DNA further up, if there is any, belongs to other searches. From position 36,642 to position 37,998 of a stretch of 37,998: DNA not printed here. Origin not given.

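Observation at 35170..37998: Convergent ATP-dependent DNA ligase and large HNH nuclease as island cargo: candidate nick/cut-and-seal defence or counter-defence module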

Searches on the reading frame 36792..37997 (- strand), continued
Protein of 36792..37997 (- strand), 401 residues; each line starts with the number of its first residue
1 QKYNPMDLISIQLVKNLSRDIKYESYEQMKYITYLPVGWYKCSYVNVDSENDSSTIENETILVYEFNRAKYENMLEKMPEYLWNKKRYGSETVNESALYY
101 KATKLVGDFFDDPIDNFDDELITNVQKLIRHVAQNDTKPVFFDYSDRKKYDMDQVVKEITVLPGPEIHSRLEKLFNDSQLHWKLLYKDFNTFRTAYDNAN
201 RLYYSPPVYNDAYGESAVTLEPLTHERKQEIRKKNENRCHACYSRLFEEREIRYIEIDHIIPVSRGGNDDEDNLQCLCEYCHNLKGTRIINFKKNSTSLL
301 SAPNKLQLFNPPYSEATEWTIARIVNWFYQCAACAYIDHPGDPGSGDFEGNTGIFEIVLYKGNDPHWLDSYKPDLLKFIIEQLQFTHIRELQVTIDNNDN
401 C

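Call 47: search_dna_similar(query=window:36792-37997:-, collection=plasmids, mode=protein, max_rows=12)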
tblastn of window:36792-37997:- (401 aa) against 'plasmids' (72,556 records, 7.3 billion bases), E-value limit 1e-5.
Records with a match: 3; places in all: 3; records where one place covers at least 80% of the query: 2.
Best place of each record, by identity: <60% 3.
By first word of the organism name: Deinococcus 2; Psychrobacter 1.
By predicted mobility (MOB-suite, as given by PLSDB): non-mobilizable 2; mobilizable 1.
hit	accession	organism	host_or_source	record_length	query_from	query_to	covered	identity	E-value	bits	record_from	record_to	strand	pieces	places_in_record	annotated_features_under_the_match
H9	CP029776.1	Deinococcus actinosclerus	mixed culture,wastewater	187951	5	380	94%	27.8%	3e-32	136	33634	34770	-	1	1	hypothetical protein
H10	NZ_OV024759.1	Deinococcus radiodurans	-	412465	5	368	91%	27.6%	2e-31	134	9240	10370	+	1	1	DEAD/DEAH box helicase family protein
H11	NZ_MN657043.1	Psychrobacter sp.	-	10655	210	316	27%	30.8%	8e-7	59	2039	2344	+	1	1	Ltp family lipoprotein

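Call 48: get_annotated_region(hit=H10, flank=8000)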
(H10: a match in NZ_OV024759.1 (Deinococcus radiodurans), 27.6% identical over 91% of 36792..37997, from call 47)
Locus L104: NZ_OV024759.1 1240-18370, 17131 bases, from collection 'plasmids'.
description: Deinococcus radiodurans isolate DRR11 plasmid 3
organism: Deinococcus radiodurans (NCBI taxid 1299)
taxonomy: Bacteria; Deinococcota; Deinococci; Deinococcales; Deinococcaceae; Deinococcus; Deinococcus radiodurans
host: -; source: -; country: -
typing (MOB-suite, as given by PLSDB): non-mobilizable
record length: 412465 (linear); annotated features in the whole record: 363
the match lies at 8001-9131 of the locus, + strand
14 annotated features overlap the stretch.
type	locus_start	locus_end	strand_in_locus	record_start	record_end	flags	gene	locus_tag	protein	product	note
CDS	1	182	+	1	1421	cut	-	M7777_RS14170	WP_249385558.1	SWIM zinc finger domain-containing protein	-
CDS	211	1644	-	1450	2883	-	-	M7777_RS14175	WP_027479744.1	aldehyde dehydrogenase family protein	-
CDS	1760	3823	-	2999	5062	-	-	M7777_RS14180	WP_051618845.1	GMC family oxidoreductase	-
CDS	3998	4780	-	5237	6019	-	-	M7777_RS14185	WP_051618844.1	helix-turn-helix domain-containing protein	-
CDS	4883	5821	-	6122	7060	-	-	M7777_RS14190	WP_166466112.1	XdhC family protein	-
CDS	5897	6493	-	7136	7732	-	-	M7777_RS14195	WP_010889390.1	class I SAM-dependent methyltransferase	-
CDS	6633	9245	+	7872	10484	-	-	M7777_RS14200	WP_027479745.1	DEAD/DEAH box helicase family protein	-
CDS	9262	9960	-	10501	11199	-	-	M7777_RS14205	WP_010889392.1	PIG-L deacetylase family protein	-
CDS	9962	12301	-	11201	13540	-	-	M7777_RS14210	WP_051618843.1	acyl-CoA dehydrogenase family protein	-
CDS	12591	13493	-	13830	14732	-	-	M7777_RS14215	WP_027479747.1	ABC transporter substrate-binding protein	-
CDS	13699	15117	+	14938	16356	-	-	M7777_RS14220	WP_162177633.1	ABC transporter permease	-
CDS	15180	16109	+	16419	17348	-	-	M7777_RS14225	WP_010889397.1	ABC transporter ATP-binding protein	-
CDS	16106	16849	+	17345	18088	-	-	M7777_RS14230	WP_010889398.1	ABC transporter permease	-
CDS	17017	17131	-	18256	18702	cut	-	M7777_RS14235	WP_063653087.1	response regulator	-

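Call 50: fold_search(model_id=the predicted structure, library=viral)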
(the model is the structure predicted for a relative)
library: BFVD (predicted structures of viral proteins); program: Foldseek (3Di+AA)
matches with E <= 10: 797; with E <= 0.001: 4
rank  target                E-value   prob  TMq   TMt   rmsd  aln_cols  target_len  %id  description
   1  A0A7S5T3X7            6.4e-04  1.00  0.16  0.46   8.0        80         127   30  (no name in the UniProt tables at hand)
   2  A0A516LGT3            6.8e-04  1.00  0.15  0.31  20.3       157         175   18  (no name in the UniProt tables at hand)
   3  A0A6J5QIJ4            8.1e-04  1.00  0.14  0.33  11.5        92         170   24  HNHc domain containing protein [uncultured Caudovirales phage]
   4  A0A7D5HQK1            8.6e-04  1.00  0.17  0.44   7.3       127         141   18  (no name in the UniProt tables at hand)
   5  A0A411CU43            1.2e-03  1.00  0.15  0.25  13.4       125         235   18  HNH endonuclease [Gordonia phage IDyn]
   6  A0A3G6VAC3            1.2e-03  1.00  0.17  0.23  14.3       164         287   19  (no name in the UniProt tables at hand)
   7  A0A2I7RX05            1.4e-03  1.00  0.16  0.47   8.3       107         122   29  (no name in the UniProt tables at hand)
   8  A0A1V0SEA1            1.8e-03  1.00  0.15  0.49   2.8        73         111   32  HNH endonuclease [Indivirus ILV1]
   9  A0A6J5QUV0            1.9e-03  1.00  0.16  0.11  12.4       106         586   24  HNHc domain containing protein [uncultured Caudovirales phage]
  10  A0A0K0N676            2.3e-03  1.00  0.15  0.17  12.6       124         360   18  HNH nuclease domain-containing protein [Gordonia phage GTE8]
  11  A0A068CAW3            2.6e-03  1.00  0.15  0.34  16.5       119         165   22  HNH nuclease domain-containing protein [Listeria phage LMTA-148]
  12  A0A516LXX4            2.7e-03  1.00  0.16  0.56   2.1        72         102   29  (no name in the UniProt tables at hand)
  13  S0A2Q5                2.9e-03  1.00  0.14  0.35   3.9        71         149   27  HNH endonuclease [Cellulophaga phage phi46:3]
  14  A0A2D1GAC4            3.1e-03  1.00  0.15  0.22   7.2        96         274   24  HNH nuclease domain-containing protein [Mycobacterium phage Demsculpinboyz]
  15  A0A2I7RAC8            3.1e-03  1.00  0.15  0.32  17.8       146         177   16  (no name in the UniProt tables at hand)
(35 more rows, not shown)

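Call 73: predict_structure(alignment_id=A4)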
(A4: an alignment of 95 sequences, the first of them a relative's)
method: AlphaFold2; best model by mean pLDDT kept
length: 842 residues; sequences in the alignment: 95
mean_pLDDT: 81.8   pTM: 0.67
mean pLDDT of the five models: 81.8, 81.1, 80.0, 76.9, 74.8
residues with pLDDT >= 90: 295; 70-90: 402; 50-70: 98; < 50: 47
segments of 3 or more residues with pLDDT < 50: 336-348, 436-456, 468-475
pLDDT, mean of each block of 10 residues (from residue 1): 81 73 84 94 95 81 95 96 84 90 91 82 91 91 87 89 93 90 88 94 83 69 91 82 85 77 66 74 87 91 88 87 92 55 43 76 87 63 80 69 80 76 85 55 37 47 52 49 69 83 67 84 91 87 84 91 79 89 89 81 83 87 86 81 83 74 54 66 93 94 89 85 92 90 94 90 85 94 95 90 95 94 93 93 92
secondary structure, 60 per line:
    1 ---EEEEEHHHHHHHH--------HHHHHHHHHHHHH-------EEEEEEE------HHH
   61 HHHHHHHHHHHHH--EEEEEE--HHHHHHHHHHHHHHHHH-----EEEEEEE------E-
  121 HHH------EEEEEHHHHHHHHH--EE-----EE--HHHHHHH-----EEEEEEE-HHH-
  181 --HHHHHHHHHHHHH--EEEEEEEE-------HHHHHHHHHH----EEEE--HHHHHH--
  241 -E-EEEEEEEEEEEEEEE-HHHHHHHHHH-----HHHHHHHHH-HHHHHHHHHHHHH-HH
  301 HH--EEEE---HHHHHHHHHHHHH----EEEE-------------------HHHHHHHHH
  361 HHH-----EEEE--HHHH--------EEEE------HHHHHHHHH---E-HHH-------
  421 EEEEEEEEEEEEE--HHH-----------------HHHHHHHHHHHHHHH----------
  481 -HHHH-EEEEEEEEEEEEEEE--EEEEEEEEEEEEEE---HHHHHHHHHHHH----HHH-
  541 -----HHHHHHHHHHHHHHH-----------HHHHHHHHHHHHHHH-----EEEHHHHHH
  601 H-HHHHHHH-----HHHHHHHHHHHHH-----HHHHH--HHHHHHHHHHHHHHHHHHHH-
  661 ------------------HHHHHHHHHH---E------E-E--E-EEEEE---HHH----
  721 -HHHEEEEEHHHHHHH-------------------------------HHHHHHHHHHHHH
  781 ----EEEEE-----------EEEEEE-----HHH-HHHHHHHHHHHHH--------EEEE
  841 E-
elements in order (helices of 4 or more, strands of 3 or more residues): E4-8 H9-16 H25-37 E45-51 H58-73 E76-81 H84-100 E106-112 E130-134 H135-143 H157-163 E169-175 H183-195 E198-205 H213-222 E227-230 H233-238 E244-258 H260-269 H275-283 H285-297 H299-302 E305-308 H312-324 E329-332 H352-363 E369-372 H375-378 E387-390 H397-405 E421-433 H456-470 H482-485 E487-501 E504-517 H521-532 H546-560 H572-586 E592-594 H595-601 H603-609 H615-627 H633-637 H640-659 H679-688 E706-710 E725-729 H730-736 H768-780 E785-789 E801-806 H816-828 E837-841

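Call 75: fold_search(model_id=the predicted structure, library=pdb)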
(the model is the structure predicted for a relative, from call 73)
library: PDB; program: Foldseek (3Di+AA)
matches with E <= 10: 1700; with E <= 0.001: 751
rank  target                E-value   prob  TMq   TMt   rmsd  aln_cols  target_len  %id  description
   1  8h5y_A                3.5e-17  1.00  0.32  0.46  11.3       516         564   17  Crystal structure of RadD- ADP complex (released 2023-10-18)
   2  7r7j_B                1.6e-16  1.00  0.31  0.43  11.7       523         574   17  Crystal structure of RadD with ADP (released 2022-04-13)
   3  6jde_B                2.3e-16  1.00  0.32  0.45   5.9       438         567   18  crystal structure of a DNA repair protein (released 2019-06-26)
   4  7r7j_A                7.0e-16  1.00  0.32  0.45   6.5       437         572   20  Crystal structure of RadD with ADP (released 2022-04-13)
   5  8h5z_A                7.0e-16  1.00  0.31  0.45  11.6       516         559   17  Crystal structure of RadD/ATP analogue complex (released 2023-10-18)
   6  6jde_A                7.4e-16  1.00  0.31  0.45  12.9       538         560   17  crystal structure of a DNA repair protein (released 2019-06-26)
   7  7clg_B                7.8e-16  1.00  0.29  0.30  18.9       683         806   17  Crystal structure of the ATP-dependent restriction endonuclease SauUSI (released 2021-01-20)
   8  6p4w_A                8.2e-16  1.00  0.22  0.35  11.6       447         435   18  XPB helicase in a complex with truncated Bax1 from Sulfurisphaera tokodaii at 2.96 Angstrom resolution (released 2020-06-03)
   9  8h5z_B                2.2e-15  1.00  0.31  0.44   6.4       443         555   18  Crystal structure of RadD/ATP analogue complex (released 2023-10-18)
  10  6p4f_C                2.9e-15  1.00  0.30  0.54   8.3       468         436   18  Crystal structure of the XPB-Bax1-forked DNA ternary complex (released 2020-06-17)
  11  7o4i_7                4.8e-15  1.00  0.34  0.46  14.5       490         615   17  Yeast RNA polymerase II transcription pre-initiation complex with initial transcription bubble (released 2021-06-16)
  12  8h5y_B                5.1e-15  1.00  0.33  0.46   6.2       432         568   19  Crystal structure of RadD- ADP complex (released 2023-10-18)
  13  5tnu_A                6.3e-15  1.00  0.17  0.31  22.8       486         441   18  S. tokodaii XPB II crystal structure at 3.0 Angstrom resolution (released 2017-11-01)
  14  6p4o_C                7.9e-15  1.00  0.24  0.42  12.5       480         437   18  Complex of XPB helicase with Bax1 endonuclease from Sulfurisphaera tokodaii at 3.15 Angstroms resolution (released 2020-06-03)
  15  7zsa_7                1.2e-14  1.00  0.34  0.45  14.2       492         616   16  Yeast RNA polymerase II transcription pre-initiation complex with the +1 nucleosome and NTP (complex B) (released 2022-11-16)
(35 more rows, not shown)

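Call 81: find_encoding_contigs(protein=P0183, flank=8000, max_places=1)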
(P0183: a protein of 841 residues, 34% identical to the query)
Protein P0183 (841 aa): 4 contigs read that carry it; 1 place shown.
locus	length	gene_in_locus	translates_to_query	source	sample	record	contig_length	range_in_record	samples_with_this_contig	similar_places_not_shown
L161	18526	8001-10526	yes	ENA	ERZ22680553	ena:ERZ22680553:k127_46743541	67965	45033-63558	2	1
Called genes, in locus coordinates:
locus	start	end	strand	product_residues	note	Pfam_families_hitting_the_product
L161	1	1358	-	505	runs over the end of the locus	PF01656:CbiA, PF13500:AAA_26, PF07685:GATase_3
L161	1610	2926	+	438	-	PF07687:M20_dimer (weak)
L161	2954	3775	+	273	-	PF11299:DUF3100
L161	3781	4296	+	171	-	-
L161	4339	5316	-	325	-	PF03186:CobD_Cbib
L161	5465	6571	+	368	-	PF02277:DBI_PRT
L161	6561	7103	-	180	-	PF02283:CobU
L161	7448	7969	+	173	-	PF02654:CobS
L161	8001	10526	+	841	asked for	PF00270:DEAD, PF04851:ResIII, PF00271:Helicase_C, PF01844:HNH, PF14279:HNH_5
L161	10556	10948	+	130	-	PF02283:CobU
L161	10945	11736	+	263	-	PF00702:Hydrolase (faint), PF05116:S6PP (faint), PF08282:Hydrolase_3, PF12710:HAD (faint)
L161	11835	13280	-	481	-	PF01212:Beta_elim_lyase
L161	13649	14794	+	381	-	PF13477:Glyco_trans_4_2, PF13439:Glyco_transf_4, PF13579:Glyco_trans_4_4, PF00534:Glycos_transf_1, PF13692:Glyco_trans_1_4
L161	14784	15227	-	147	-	PF01850:PIN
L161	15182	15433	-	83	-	PF10047:DUF2281 (faint)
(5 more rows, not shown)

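Call 82: find_encoding_contigs(protein=P0191, flank=8000, max_places=1)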
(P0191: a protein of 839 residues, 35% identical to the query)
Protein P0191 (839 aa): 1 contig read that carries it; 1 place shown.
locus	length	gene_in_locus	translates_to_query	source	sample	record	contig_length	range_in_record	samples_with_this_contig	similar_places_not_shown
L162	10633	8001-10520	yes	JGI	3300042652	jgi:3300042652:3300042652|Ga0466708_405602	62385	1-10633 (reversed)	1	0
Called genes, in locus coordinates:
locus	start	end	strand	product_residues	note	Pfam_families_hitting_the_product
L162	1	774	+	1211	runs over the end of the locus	PF05170:AsmA, PF13116:YhdP (faint), PF05170:AsmA (weak)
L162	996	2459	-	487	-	PF02554:CstA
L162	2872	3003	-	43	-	-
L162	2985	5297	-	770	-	PF00989:PAS, PF13188:PAS_8, PF13426:PAS_9, PF00512:HisKA, PF02518:HATPase_c, PF00072:Response_reg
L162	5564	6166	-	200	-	PF08905:DUF1850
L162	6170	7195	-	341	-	PF16868:NMT1_3, PF12974:Phosphonate-bd, PF09084:NMT1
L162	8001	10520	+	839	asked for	PF00270:DEAD, PF04851:ResIII, PF18766:SWI2_SNF2 (faint), PF00271:Helicase_C, PF01844:HNH, PF14279:HNH_5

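Call 83: find_encoding_contigs(protein=P0199, flank=8000, max_places=1)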
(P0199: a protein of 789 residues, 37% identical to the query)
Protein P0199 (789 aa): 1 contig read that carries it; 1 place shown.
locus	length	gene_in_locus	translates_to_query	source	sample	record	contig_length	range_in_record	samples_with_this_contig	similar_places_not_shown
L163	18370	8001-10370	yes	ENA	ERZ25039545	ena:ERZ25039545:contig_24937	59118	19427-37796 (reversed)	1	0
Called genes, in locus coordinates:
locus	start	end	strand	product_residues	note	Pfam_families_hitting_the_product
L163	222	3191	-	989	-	PF01381:HTH_3, PF13604:AAA_30 (faint), PF00580:UvrD-helicase, PF01443:Viral_helicase1 (faint), PF13245:AAA_19, PF13361:UvrD_C, PF13538:UvrD_C_2 (faint), PF12705:PDDEXK_1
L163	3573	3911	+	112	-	-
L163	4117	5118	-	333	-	PF10117:McrBC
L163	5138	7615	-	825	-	PF01878:EVE, PF28530:DUF8426, PF20720:nSTAND3 (weak), PF07728:AAA_5, PF28529:McrB_lid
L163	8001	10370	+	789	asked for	PF00270:DEAD, PF04851:ResIII, PF18766:SWI2_SNF2 (weak), PF00271:Helicase_C, PF01844:HNH, PF14279:HNH_5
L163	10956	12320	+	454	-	-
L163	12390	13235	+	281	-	PF07728:AAA_5, PF28529:McrB_lid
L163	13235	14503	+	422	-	PF10117:McrBC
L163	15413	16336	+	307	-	PF18899:DUF5655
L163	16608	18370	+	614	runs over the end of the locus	-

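Call 91: search_solved_structures(query=window:36792-37997:-, max_evalue=0.01)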
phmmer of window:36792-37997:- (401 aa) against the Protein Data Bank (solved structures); distinct sequences matched with E-value up to 0.01: 4.
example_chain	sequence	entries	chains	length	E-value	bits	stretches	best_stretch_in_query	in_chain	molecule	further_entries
6ghc_A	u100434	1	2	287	0.00053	22.3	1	252-298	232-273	5-methylcytosine-specific restriction enzyme A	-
5h0m_A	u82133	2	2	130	0.0014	20.8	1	240-286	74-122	HNH endonuclease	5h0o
4h9d_A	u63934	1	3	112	0.002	20.4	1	237-302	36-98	HNH endonuclease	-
6me0_C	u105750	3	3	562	0.0046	19.2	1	226-284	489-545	Maturase reverse transcriptase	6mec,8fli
